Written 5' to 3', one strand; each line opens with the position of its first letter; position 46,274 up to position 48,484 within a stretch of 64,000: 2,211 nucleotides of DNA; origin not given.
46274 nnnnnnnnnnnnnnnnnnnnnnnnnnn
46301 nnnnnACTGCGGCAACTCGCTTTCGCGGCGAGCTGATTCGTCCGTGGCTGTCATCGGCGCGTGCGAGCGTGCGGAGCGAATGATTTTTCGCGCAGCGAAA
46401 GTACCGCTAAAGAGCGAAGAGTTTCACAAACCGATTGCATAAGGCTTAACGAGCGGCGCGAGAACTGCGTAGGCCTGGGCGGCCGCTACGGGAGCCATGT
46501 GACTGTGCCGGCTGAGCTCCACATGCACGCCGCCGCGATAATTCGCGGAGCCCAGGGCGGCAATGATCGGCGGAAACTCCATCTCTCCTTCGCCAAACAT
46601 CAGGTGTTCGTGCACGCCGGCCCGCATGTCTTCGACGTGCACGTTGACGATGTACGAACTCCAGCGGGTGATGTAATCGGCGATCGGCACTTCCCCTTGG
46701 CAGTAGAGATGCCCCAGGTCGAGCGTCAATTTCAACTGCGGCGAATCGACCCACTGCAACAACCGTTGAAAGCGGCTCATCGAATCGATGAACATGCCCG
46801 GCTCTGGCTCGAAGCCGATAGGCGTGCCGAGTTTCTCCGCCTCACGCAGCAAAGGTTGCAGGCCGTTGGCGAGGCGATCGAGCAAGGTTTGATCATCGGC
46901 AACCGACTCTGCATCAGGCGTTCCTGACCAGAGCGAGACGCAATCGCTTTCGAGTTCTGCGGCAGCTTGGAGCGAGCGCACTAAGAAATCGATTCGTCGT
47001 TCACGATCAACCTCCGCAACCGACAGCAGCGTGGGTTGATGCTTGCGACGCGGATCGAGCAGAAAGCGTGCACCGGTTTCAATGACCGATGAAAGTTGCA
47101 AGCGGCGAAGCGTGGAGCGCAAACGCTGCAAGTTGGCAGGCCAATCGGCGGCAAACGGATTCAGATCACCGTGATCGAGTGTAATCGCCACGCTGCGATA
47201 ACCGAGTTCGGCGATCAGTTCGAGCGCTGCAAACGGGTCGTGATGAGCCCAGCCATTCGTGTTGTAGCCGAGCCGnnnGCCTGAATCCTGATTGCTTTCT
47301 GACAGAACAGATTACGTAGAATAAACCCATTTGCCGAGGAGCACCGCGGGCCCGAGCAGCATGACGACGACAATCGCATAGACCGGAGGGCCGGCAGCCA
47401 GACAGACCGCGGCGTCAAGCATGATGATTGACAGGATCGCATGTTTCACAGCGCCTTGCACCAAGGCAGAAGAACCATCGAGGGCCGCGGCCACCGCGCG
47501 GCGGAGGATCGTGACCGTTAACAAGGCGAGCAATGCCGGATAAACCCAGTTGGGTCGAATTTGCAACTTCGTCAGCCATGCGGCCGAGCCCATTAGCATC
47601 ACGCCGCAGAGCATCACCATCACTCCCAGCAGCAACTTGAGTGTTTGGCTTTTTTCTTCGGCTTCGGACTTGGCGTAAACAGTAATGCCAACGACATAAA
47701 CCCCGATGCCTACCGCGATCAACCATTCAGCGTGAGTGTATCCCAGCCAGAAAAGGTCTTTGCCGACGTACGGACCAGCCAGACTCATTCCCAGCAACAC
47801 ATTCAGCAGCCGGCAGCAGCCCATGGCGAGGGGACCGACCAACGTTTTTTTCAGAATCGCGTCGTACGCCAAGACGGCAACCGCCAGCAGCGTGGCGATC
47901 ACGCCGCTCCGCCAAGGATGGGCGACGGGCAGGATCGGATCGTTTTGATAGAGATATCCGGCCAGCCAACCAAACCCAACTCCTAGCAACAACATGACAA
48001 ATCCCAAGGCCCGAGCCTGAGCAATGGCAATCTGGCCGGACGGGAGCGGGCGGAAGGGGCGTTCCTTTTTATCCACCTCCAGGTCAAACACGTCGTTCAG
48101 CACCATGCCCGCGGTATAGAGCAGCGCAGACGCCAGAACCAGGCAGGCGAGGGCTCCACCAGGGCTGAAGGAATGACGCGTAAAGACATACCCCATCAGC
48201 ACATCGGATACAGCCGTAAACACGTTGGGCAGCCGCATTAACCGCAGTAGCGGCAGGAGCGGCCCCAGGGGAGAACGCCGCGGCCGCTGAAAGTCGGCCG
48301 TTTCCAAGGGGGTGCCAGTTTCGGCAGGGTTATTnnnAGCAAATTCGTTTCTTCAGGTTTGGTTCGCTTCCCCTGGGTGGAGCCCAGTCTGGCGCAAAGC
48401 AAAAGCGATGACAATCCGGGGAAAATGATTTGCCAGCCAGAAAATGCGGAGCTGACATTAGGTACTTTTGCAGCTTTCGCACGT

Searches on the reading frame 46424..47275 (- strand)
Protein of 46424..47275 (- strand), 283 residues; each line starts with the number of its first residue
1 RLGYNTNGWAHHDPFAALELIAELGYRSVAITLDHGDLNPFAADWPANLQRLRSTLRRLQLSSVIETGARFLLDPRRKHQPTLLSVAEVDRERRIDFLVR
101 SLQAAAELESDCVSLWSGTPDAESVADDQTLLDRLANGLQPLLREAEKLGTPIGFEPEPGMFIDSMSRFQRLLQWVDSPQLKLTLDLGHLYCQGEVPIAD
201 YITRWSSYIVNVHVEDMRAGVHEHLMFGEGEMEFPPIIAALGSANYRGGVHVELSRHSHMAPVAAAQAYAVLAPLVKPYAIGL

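Call 20: search_protein_families(library=pfam, proteins=[window:46424-47275:-], max_evalue=0.001)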
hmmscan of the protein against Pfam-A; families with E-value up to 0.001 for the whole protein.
window:46424-47275:- (283 aa): 1 family
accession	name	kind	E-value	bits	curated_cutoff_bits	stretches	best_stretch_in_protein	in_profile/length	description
PF01261.30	AP_endonuc_2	-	4.2e-35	122.1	31.1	1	18-268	1-242/249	Xylose isomerase-like TIM barrel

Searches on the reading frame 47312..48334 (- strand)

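Call 20: search_protein_families(library=pfam, proteins=[window:47312-48334:-], max_evalue=0.001)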
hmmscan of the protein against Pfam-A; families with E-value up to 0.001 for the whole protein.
window:47312-48334:- (340 aa): 1 family
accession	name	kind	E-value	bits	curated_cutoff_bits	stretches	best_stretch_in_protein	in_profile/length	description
PF01040.23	UbiA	-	9.9e-15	54.9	34.2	1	45-279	5-228/250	UbiA prenyltransferase family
